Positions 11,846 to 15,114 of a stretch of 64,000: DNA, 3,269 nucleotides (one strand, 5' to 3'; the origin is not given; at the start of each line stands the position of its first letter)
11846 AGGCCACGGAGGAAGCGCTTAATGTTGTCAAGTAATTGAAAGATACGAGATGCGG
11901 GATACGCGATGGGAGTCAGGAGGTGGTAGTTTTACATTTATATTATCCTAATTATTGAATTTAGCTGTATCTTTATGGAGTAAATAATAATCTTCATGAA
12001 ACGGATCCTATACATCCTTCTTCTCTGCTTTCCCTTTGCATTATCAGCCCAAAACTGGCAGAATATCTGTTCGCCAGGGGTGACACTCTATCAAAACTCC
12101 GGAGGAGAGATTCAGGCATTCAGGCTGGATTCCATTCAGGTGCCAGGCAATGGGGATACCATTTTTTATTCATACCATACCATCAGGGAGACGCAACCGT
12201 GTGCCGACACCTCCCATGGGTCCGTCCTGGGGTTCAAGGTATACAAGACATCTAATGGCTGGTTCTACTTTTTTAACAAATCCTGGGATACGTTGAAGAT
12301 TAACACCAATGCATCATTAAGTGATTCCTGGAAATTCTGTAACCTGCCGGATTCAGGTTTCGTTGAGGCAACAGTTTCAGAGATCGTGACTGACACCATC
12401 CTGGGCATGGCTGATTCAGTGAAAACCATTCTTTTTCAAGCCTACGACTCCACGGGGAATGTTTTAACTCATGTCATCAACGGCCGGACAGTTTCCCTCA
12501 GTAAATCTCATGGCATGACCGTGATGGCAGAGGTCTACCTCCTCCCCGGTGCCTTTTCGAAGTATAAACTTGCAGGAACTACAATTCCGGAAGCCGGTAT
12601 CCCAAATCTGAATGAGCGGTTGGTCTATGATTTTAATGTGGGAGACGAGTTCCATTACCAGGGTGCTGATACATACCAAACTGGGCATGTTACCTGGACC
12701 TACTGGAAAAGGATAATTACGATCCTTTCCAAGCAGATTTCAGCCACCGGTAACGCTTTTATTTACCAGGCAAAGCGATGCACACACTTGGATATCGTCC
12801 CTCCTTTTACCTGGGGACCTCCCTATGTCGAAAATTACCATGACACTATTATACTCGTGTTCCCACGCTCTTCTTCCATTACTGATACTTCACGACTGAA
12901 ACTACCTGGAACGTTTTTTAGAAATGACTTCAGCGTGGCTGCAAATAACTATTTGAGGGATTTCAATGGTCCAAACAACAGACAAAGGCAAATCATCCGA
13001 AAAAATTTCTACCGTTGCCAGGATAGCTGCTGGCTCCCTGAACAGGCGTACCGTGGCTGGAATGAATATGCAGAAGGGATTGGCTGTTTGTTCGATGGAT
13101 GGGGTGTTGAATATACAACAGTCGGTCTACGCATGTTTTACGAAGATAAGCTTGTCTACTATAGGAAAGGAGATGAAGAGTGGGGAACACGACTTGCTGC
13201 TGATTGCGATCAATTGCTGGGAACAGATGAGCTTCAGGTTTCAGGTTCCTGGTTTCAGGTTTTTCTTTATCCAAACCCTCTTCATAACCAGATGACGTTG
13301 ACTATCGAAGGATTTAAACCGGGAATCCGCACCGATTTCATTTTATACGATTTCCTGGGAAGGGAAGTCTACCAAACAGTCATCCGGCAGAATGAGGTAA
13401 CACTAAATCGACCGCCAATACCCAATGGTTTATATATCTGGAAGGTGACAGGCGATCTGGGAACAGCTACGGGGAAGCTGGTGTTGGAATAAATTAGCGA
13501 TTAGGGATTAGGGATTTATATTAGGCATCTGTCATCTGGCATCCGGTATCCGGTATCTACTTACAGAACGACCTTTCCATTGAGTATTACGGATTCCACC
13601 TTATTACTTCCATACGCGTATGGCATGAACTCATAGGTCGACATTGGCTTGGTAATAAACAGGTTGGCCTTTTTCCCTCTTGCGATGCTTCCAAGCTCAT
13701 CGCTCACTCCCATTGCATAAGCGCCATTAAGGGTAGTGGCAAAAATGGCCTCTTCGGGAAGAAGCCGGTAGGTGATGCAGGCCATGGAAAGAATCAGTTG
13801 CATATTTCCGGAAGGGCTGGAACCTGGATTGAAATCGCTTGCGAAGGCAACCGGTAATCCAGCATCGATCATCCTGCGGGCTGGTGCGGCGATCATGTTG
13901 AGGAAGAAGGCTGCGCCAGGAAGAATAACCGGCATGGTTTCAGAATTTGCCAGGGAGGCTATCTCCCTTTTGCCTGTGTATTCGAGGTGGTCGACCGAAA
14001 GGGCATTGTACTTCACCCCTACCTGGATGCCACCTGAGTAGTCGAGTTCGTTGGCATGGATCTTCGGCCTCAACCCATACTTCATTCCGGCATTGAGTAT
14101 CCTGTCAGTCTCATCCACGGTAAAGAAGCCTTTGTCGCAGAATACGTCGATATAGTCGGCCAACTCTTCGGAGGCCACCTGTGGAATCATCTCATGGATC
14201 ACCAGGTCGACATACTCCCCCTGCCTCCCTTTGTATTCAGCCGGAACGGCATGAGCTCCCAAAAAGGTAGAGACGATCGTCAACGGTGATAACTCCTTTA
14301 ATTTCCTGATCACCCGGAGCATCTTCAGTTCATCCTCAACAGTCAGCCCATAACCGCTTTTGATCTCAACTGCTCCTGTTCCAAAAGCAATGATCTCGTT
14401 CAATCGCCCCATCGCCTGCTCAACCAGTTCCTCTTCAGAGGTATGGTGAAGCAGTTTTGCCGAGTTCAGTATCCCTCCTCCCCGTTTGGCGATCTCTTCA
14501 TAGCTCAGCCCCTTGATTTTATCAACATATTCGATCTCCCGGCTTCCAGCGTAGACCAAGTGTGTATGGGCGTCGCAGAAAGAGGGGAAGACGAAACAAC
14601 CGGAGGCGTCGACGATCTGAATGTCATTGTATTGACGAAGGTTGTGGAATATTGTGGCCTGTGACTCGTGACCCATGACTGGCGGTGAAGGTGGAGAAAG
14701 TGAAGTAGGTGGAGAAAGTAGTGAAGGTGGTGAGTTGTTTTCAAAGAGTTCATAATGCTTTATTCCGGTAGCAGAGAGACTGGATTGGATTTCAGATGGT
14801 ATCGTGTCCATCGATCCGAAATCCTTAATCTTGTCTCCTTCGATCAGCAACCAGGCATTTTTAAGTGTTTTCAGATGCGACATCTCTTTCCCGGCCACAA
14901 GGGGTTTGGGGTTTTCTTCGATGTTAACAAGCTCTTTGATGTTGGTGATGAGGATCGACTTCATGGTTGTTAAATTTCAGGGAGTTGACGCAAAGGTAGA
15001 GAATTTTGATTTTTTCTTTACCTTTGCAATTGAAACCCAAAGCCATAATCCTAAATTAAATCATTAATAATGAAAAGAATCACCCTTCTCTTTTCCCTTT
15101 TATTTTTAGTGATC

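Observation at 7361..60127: Dispersed family of phase-locked 7-/8-nt drifting tandem arrays occupying short intergenic spacers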

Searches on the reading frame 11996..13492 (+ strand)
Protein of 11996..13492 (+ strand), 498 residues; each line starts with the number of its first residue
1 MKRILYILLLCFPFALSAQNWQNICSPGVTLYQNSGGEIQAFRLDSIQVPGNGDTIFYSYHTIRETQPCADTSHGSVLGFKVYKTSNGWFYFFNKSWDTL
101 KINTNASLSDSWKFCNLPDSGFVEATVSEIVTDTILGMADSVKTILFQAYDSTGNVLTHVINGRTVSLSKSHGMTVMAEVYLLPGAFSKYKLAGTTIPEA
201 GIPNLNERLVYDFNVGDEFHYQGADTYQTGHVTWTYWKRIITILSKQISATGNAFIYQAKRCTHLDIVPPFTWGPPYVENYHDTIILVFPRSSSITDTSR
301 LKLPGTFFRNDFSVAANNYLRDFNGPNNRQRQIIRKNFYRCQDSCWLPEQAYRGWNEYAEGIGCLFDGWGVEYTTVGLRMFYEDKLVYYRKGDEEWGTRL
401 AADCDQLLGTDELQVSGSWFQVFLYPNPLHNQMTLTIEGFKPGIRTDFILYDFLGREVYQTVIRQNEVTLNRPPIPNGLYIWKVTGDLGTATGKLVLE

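Call 10: search_protein_families(library=pfam, proteins=[window:11996-13492:+])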
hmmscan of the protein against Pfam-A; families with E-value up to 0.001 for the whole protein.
window:11996-13492:+ (498 aa): 1 family
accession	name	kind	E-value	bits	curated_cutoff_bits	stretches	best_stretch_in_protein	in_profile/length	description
PF18962.6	Por_Secre_tail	-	6e-07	30.1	27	1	424-496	1-74/75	Secretion system C-terminal sorting domain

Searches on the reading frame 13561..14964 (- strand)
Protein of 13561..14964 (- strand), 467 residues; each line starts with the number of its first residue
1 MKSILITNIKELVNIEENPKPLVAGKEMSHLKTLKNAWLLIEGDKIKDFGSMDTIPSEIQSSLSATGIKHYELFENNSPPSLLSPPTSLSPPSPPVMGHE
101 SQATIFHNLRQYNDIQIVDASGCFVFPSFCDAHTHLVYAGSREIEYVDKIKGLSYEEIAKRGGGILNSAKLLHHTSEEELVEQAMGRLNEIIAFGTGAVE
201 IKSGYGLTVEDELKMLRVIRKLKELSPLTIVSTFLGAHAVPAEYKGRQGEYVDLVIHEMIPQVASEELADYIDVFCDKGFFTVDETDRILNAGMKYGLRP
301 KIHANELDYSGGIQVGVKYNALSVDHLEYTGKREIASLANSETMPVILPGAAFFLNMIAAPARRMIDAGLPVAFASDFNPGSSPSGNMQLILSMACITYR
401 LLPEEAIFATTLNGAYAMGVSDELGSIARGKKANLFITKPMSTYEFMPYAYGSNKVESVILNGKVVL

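Call 10: search_protein_families(library=pfam, proteins=[window:13561-14964:-])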
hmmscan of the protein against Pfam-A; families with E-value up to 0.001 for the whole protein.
window:13561-14964:- (467 aa): 2 families
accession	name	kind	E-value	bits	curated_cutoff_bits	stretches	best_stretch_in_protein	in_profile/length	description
PF07969.17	Amidohydro_3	-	3.9e-17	63.3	29.7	2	337-466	323-471/472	Amidohydrolase family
PF01979.26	Amidohydro_1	-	7.7e-16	58.7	25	1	124-466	1-345/345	Amidohydrolase family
